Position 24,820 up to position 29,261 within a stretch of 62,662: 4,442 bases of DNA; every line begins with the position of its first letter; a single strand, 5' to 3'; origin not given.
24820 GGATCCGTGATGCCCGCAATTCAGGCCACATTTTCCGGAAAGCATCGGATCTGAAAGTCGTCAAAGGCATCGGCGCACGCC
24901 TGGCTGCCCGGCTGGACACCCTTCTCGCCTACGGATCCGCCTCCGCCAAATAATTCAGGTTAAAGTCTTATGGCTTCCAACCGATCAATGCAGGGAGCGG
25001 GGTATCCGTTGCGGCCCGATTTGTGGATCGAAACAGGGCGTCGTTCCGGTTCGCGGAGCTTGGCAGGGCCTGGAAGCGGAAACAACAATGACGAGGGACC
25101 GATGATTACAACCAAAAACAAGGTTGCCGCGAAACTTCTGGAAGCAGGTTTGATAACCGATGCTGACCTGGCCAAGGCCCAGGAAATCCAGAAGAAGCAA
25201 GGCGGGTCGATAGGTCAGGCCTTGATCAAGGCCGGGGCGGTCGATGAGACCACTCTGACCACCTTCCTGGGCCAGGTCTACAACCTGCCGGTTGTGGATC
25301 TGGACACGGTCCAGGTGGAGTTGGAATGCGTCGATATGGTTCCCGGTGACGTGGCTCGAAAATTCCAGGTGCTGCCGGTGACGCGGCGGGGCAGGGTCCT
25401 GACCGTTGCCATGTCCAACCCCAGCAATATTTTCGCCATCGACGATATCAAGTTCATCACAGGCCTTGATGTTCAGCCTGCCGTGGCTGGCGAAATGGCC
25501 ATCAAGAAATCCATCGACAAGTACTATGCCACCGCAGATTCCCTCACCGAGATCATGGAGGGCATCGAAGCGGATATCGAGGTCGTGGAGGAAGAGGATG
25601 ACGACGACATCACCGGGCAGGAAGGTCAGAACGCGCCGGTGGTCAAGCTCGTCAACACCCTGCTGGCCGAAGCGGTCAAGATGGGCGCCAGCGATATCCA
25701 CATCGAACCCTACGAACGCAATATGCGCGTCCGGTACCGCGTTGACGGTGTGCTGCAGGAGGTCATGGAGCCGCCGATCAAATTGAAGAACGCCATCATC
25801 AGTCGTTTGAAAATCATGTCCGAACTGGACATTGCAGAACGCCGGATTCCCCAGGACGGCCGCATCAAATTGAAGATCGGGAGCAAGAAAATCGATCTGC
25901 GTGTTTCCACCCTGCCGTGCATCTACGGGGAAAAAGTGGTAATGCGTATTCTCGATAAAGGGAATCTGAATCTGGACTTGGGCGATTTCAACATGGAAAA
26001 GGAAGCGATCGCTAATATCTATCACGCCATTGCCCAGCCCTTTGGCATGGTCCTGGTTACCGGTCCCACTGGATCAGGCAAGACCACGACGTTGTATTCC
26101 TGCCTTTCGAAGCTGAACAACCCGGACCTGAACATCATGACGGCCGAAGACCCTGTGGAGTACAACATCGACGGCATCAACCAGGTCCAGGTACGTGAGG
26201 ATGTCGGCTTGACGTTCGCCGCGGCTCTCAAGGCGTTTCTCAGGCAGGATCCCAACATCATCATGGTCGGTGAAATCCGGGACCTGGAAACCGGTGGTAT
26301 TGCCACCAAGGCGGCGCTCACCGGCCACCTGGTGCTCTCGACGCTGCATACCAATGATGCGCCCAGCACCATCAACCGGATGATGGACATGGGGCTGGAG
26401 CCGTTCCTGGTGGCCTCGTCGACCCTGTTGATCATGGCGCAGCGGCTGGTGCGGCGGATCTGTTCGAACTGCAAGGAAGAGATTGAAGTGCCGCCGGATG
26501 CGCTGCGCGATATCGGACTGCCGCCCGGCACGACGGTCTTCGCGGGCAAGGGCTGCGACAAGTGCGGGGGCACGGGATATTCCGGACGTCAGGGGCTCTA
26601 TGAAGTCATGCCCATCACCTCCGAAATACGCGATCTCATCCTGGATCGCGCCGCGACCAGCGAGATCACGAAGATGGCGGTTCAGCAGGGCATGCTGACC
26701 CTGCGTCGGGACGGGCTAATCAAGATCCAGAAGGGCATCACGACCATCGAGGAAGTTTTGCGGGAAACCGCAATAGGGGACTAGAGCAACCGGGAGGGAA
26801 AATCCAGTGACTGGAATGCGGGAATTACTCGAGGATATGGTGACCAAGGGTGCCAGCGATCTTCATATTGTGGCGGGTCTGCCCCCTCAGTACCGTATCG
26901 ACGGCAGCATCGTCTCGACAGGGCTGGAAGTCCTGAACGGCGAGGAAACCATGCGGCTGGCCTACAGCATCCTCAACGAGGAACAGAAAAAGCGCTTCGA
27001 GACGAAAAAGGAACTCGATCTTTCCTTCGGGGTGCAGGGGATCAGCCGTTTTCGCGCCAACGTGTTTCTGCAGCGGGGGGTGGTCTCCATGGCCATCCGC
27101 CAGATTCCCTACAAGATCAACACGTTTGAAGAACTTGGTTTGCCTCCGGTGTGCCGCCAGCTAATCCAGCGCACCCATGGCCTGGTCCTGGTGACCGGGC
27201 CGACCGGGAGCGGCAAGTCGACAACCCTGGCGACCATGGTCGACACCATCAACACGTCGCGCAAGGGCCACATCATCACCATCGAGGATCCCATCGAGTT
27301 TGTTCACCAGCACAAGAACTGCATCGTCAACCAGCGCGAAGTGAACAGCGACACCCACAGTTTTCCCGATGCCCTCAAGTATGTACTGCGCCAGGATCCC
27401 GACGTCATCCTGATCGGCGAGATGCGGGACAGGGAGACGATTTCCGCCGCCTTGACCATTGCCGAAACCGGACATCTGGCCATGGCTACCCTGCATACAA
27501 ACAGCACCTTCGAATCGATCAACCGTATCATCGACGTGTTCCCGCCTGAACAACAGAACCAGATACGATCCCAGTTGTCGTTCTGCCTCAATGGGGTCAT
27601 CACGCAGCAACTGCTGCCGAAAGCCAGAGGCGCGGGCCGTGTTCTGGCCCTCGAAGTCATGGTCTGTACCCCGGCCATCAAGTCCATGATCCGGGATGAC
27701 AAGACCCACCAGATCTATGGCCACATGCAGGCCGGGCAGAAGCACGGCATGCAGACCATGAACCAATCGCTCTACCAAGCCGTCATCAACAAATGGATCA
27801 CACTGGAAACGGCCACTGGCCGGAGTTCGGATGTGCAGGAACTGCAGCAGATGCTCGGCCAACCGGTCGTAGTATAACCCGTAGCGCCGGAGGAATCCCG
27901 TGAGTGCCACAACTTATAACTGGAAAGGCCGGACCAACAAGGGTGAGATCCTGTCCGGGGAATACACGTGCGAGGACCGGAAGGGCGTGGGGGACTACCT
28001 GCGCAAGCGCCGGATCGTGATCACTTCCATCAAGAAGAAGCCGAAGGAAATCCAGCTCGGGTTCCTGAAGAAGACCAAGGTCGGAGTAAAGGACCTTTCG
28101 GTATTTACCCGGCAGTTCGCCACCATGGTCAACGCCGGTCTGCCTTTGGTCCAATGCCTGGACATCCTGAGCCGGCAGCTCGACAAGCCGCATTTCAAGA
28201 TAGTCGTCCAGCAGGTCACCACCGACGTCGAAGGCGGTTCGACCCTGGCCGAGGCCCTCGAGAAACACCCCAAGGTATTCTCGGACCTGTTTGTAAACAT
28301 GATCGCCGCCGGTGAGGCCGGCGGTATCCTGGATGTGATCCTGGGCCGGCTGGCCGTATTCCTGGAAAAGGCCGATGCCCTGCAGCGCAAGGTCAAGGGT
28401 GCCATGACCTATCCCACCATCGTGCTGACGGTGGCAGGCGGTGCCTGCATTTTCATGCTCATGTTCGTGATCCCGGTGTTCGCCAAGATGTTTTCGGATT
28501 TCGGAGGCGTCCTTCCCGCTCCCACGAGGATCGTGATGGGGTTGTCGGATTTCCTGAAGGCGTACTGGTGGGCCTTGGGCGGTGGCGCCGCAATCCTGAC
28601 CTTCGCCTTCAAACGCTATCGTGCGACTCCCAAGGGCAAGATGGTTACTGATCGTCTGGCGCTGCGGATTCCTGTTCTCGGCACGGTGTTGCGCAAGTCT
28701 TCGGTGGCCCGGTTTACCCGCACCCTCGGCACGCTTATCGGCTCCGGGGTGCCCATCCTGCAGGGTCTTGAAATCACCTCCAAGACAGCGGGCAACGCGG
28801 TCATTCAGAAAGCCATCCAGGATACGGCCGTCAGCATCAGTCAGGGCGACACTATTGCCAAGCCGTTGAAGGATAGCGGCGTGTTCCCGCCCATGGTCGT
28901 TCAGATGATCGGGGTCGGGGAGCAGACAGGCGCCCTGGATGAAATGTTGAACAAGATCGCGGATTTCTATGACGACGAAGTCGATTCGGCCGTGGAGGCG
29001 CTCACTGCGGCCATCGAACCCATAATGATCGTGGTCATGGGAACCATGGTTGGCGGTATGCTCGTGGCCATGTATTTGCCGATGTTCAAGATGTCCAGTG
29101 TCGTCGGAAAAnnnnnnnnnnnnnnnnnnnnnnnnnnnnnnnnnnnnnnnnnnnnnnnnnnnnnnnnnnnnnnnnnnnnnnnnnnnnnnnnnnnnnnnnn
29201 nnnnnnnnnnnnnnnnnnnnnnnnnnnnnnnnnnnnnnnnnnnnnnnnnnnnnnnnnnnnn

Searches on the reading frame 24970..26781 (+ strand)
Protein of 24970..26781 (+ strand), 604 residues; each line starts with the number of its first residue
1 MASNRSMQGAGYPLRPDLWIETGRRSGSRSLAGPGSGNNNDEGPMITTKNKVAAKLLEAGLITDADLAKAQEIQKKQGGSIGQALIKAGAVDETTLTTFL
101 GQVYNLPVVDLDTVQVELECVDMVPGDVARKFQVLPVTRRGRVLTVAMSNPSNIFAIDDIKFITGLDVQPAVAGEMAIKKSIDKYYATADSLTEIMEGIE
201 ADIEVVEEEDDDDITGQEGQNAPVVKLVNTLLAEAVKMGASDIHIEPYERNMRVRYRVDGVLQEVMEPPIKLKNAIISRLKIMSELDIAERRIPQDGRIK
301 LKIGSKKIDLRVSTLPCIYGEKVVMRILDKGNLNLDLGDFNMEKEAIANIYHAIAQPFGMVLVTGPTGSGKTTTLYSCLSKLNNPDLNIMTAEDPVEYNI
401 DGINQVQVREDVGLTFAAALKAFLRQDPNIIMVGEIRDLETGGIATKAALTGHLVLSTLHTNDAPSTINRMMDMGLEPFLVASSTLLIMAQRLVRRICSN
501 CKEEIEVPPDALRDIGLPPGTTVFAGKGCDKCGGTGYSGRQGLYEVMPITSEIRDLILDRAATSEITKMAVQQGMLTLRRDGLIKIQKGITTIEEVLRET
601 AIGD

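Call 11: search_protein_families(library=pfam, proteins=[window:24970-26781:+], max_evalue=0.001)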
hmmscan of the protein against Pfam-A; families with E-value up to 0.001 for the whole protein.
window:24970-26781:+ (604 aa): 4 families
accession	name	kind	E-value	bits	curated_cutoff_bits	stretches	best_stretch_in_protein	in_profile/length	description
PF00437.27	T2SSE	-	8.3e-144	479.2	24.9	1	220-598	4-370/370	Type II/IV secretion system protein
PF05157.20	MshEN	-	2.1e-21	76.2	23.1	1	104-191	1-89/90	MshEN domain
PF13191.12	AAA_16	-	0.00019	22.4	32.6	1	345-398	10-63/167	AAA ATPase domain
PF25199.1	nSTAND_NTPase5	-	0.00075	19.8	34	0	356-402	39-86/145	Novel STAND NTPase 5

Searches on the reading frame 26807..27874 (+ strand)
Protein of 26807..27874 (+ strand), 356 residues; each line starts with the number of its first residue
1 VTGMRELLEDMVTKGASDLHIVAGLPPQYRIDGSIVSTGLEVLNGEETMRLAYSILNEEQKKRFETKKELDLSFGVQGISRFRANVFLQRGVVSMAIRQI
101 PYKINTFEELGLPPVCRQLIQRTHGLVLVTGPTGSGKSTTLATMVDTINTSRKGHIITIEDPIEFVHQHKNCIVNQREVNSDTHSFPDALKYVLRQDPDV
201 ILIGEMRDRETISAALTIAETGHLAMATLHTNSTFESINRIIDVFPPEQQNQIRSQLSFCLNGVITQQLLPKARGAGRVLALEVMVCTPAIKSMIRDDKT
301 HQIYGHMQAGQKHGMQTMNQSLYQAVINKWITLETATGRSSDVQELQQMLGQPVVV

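Call 11: search_protein_families(library=pfam, proteins=[window:26807-27874:+], max_evalue=0.001)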
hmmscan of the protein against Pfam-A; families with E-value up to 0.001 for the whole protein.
window:26807-27874:+ (356 aa): 8 families
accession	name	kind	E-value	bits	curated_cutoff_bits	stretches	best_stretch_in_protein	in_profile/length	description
PF00437.27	T2SSE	-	5.4e-49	167.2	24.9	1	6-292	14-288/370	Type II/IV secretion system protein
PF13401.12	AAA_22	-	0.00017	22.4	27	1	122-153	3-33/130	AAA domain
PF13191.12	AAA_16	-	0.00025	22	32.6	1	123-155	24-52/167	AAA ATPase domain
PF10236.15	DAP3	-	0.00037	20.3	23.1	1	127-195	26-91/311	Mitochondrial ribosomal death-associated protein 3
PF25199.1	nSTAND_NTPase5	-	0.00052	20.3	34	0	123-168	40-85/145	Novel STAND NTPase 5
PF13555.12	AAA_29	-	0.00062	19.9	27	0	122-141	20-39/61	P-loop containing region of AAA domain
PF13604.12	AAA_30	-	0.00084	19.6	27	0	116-153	10-46/191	AAA domain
PF01580.24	FtsK_SpoIIIE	-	0.00089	19.2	24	0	104-145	20-60/221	FtsK/SpoIIIE family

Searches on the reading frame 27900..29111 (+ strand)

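Call 11: search_protein_families(library=pfam, proteins=[window:27900-29111:+], max_evalue=0.001)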
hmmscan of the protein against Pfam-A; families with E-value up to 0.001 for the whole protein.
window:27900-29111:+ (404 aa): 1 family
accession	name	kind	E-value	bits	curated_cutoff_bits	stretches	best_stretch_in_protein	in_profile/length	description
PF00482.28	T2SSF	-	2.8e-67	224.8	25.2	2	272-394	1-125/125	Type II secretion system (T2SS), protein F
